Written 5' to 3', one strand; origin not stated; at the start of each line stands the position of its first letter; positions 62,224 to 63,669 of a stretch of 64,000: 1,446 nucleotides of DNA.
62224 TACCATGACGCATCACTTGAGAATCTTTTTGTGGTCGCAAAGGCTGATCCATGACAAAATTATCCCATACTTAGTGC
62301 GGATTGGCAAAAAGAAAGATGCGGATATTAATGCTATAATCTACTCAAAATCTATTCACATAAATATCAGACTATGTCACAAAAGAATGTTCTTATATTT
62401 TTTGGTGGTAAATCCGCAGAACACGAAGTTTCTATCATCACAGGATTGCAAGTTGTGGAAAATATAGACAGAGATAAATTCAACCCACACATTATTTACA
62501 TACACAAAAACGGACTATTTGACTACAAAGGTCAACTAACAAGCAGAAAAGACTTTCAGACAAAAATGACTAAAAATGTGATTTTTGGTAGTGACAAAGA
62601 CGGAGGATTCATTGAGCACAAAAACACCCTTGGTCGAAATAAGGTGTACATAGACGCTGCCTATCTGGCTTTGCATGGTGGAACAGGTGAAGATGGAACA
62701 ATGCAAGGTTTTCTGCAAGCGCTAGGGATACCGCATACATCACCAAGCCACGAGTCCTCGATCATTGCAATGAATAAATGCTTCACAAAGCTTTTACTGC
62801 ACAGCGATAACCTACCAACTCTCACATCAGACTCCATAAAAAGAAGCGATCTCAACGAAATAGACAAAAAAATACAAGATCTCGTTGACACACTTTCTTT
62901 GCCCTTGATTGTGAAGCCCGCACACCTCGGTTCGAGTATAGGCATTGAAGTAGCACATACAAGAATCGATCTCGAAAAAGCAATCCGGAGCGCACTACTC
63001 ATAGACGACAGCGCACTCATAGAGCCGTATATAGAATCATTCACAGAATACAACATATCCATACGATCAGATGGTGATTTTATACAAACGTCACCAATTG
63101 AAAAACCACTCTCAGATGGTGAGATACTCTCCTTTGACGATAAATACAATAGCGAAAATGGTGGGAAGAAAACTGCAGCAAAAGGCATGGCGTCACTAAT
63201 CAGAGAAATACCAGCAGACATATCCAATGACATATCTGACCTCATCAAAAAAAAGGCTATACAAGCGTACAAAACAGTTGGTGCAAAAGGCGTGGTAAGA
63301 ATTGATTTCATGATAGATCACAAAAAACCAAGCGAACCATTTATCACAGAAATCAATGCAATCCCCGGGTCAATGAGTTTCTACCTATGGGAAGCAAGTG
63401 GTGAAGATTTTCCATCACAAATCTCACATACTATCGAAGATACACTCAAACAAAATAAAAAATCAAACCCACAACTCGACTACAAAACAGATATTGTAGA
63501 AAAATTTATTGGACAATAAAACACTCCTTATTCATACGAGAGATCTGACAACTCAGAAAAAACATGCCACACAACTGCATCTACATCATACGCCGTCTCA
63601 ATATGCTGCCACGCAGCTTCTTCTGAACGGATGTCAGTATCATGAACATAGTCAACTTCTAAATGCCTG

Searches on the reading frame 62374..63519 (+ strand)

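Call 35: search_protein_families(library=pfam, proteins=[window:62374-63519:+], max_evalue=0.001)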
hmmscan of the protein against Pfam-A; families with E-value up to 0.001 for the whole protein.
window:62374-63519:+ (381 aa): 3 families
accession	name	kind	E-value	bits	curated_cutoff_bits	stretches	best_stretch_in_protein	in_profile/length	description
PF07478.18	Dala_Dala_lig_C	-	1e-33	117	24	1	142-354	2-203/204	D-ala D-ala ligase C-terminus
PF01820.27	Dala_Dala_lig_N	-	2.2e-26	93.2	34.6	1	5-123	1-120/121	D-ala D-ala ligase N-terminus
PF02786.22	CPSase_L_D2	-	1.5e-05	25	19.8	0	164-233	27-102/211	Carbamoyl-phosphate synthase L chain, ATP binding domain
